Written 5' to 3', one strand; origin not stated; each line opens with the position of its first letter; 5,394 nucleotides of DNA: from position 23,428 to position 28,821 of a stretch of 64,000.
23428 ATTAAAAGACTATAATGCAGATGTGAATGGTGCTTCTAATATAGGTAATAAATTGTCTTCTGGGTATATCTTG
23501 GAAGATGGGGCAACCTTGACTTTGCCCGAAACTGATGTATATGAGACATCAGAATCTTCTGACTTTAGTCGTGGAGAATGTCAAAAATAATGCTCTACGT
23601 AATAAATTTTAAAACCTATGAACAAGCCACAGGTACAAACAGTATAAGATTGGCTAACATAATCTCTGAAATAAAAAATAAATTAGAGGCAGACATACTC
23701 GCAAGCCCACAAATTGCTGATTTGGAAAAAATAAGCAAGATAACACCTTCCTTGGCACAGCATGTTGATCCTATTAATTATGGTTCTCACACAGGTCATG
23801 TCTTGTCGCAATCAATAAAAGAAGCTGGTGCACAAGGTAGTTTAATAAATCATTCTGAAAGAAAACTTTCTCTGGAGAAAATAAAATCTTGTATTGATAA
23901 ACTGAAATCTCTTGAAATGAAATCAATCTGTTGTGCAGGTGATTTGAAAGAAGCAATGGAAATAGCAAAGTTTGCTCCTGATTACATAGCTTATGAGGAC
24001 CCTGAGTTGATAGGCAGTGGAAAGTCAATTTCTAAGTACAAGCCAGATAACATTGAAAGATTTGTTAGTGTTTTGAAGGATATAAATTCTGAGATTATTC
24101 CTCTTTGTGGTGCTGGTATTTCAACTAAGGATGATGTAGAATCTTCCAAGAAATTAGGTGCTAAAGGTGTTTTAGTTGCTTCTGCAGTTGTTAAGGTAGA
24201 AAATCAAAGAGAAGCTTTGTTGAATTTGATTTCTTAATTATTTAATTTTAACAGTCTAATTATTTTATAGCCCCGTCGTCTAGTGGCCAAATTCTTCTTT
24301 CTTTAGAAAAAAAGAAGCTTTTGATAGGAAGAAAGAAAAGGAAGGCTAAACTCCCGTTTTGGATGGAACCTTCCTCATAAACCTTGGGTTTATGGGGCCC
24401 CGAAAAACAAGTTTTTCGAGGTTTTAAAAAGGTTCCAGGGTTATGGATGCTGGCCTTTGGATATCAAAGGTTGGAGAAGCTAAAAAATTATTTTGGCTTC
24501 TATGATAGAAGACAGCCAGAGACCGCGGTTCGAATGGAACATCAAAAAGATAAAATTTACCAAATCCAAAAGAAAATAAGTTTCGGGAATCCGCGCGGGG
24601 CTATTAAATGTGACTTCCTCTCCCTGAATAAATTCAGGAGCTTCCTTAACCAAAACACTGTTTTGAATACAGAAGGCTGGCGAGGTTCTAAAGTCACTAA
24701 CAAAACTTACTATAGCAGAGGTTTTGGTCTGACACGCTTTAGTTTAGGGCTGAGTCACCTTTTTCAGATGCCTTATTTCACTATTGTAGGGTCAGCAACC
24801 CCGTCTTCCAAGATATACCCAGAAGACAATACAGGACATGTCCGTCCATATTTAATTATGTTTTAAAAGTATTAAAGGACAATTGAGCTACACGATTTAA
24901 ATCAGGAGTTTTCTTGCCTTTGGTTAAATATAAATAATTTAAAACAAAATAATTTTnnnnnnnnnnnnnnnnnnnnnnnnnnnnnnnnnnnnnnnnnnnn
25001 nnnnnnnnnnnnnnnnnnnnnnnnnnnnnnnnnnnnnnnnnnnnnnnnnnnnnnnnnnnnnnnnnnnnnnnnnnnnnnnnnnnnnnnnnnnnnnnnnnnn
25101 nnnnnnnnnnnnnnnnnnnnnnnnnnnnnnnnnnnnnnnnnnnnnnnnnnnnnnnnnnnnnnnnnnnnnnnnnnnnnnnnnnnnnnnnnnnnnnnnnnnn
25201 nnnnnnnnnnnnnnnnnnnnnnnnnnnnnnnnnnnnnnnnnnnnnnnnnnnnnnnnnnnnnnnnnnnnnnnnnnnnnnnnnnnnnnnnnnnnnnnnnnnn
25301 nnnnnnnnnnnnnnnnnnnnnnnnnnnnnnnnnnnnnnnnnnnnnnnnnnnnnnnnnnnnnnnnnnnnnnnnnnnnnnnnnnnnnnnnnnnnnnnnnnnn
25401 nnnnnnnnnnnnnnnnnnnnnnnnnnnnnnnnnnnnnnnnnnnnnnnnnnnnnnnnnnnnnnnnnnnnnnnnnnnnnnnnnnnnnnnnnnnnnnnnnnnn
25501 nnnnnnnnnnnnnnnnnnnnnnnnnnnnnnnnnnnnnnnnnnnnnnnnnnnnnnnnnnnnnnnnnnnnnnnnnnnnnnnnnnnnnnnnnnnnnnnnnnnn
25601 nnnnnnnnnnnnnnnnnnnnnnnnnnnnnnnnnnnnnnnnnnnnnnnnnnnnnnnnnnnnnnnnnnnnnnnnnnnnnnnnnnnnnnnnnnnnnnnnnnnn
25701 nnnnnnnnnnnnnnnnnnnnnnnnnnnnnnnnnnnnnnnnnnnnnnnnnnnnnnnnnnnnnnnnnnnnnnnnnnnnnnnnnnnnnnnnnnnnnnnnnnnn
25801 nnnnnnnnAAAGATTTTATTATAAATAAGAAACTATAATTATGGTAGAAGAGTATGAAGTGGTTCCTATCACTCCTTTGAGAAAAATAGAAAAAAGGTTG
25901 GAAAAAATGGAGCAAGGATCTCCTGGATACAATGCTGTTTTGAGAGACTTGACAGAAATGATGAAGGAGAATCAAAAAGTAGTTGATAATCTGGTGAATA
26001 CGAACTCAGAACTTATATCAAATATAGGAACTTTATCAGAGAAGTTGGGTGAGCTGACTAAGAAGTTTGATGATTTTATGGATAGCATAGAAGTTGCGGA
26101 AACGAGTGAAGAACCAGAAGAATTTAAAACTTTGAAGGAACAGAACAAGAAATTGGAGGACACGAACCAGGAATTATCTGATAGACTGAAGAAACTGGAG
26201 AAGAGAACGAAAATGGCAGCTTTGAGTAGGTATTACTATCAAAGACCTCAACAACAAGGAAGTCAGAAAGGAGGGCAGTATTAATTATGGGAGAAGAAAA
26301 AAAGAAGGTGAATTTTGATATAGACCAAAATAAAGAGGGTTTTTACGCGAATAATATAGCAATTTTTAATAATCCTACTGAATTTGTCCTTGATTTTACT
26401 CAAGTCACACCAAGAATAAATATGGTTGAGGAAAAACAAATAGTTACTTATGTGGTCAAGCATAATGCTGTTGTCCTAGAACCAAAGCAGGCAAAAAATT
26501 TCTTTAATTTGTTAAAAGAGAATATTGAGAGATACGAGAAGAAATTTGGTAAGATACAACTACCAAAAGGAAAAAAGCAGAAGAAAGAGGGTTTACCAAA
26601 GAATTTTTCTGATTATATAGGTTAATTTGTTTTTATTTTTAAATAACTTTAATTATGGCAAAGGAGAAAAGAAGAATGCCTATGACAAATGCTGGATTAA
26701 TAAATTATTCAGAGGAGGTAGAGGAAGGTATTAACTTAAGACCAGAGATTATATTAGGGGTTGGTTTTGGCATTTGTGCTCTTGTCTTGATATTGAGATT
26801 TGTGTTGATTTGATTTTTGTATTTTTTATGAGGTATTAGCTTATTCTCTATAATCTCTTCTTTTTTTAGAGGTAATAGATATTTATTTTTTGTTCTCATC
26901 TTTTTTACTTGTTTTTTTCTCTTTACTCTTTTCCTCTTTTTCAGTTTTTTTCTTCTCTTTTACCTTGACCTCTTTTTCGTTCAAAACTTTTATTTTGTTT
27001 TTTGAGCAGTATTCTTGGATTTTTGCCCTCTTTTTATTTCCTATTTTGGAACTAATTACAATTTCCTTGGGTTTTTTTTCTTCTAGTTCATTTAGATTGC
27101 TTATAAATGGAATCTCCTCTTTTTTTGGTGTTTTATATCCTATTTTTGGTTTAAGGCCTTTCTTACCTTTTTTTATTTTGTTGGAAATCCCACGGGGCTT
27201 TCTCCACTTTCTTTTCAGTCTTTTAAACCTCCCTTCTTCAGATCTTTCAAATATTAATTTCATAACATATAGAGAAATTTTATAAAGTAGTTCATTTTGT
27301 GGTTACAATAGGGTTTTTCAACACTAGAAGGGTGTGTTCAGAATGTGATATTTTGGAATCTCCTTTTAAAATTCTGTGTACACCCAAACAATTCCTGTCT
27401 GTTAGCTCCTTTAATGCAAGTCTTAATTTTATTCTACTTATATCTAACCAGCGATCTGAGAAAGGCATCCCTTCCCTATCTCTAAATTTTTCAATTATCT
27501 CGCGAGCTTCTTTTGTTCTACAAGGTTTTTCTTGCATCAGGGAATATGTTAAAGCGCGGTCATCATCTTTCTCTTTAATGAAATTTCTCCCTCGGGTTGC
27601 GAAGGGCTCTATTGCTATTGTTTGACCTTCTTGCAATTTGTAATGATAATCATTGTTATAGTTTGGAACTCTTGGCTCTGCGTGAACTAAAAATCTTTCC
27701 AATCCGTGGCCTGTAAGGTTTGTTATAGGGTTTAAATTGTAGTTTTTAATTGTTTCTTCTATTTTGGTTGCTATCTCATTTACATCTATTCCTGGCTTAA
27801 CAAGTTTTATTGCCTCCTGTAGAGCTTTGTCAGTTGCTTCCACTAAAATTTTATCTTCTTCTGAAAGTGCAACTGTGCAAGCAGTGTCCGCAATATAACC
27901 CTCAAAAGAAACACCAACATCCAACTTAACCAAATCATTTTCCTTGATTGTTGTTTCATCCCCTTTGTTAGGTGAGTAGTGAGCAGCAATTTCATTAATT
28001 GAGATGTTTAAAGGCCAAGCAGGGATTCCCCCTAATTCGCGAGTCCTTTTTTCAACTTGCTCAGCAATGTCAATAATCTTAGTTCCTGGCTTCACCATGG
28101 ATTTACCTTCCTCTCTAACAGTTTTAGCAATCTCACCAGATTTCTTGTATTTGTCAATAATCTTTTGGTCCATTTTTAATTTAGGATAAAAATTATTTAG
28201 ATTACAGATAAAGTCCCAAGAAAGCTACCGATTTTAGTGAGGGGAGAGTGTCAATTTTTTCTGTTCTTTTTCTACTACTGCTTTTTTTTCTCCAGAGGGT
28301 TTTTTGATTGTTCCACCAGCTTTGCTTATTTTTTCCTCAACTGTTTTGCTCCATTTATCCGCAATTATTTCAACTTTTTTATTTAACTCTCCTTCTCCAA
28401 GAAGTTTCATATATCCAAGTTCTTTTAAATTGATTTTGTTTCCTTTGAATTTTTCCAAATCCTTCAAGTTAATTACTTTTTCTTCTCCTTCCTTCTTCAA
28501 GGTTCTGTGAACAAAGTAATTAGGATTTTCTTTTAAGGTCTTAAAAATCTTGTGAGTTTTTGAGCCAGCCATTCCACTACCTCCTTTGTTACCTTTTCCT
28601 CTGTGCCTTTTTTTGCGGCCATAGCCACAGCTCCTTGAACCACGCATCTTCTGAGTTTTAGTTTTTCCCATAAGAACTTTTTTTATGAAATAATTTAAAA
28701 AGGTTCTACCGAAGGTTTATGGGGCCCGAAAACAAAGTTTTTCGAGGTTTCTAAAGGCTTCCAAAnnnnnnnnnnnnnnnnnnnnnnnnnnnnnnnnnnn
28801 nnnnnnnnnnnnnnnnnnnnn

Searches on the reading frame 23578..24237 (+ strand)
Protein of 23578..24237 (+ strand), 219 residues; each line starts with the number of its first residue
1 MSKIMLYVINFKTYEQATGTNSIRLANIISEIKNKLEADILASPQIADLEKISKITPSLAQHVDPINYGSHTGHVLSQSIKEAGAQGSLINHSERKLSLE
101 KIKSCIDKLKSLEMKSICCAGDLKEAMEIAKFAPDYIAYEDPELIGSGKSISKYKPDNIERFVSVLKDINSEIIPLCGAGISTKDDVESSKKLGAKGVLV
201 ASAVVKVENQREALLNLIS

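Call 46: search_protein_families(library=pfam, proteins=[window:23578-24237:+])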
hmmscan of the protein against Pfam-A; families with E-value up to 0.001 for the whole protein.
window:23578-24237:+ (219 aa): 2 families
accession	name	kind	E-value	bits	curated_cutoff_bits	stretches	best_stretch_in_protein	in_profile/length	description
PF00121.24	TIM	-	2.3e-35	122.7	20.1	1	8-209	4-237/245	Triosephosphate isomerase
PF00218.27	IGPS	-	0.00031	20.4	27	1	160-214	197-251/254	Indole-3-glycerol phosphate synthase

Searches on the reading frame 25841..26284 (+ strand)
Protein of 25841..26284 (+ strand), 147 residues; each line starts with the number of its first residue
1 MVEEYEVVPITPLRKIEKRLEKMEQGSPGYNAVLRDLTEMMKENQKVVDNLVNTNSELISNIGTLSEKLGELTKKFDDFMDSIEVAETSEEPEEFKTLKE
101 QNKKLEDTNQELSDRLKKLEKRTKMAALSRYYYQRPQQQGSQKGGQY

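Call 46: search_protein_families(library=pfam, proteins=[window:25841-26284:+])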
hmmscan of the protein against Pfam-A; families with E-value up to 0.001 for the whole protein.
window:25841-26284:+ (147 aa): 5 families
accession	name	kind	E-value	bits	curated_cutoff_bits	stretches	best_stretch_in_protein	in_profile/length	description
PF04108.17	ATG17_like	-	2.2e-05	24.6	43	1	13-124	125-232/355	Autophagy protein ATG17-like domain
PF10368.14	YkyA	-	9.2e-05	22.7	28.8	1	12-123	2-114/186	Putative cell-wall binding lipoprotein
PF10241.14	KxDL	-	0.00023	21.8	27.2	0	36-80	10-54/86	Uncharacterized conserved protein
PF07926.17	TPR_MLP1_2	-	0.00036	21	36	1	17-122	14-118/129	TPR/MLP1/MLP2-like protein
PF15665.10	FAM184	-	0.00077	19.6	32.7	1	17-121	52-157/211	Family with sequence similarity 184, A and B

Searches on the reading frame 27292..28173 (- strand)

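Call 48: search_protein_families(library=pfam, proteins=[window:27292-28173:-])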
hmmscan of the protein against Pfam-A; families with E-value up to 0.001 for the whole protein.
window:27292-28173:- (293 aa): 1 family
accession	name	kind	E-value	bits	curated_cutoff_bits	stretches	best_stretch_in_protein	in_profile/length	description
PF00557.29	Peptidase_M24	-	1.7e-35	123.1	23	1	8-191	2-188/208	Metallopeptidase family M24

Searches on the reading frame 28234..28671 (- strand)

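Call 46: search_protein_families(library=pfam, proteins=[window:28234-28671:-])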
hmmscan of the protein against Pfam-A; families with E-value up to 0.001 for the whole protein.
window:28234-28671:- (145 aa): 1 family
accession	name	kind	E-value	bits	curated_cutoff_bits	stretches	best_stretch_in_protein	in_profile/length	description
PF00828.25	Ribosomal_L27A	-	3e-13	50.4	21.5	1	66-122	1-71/72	Ribosomal proteins 50S-L15, 50S-L18e, 60S-L27A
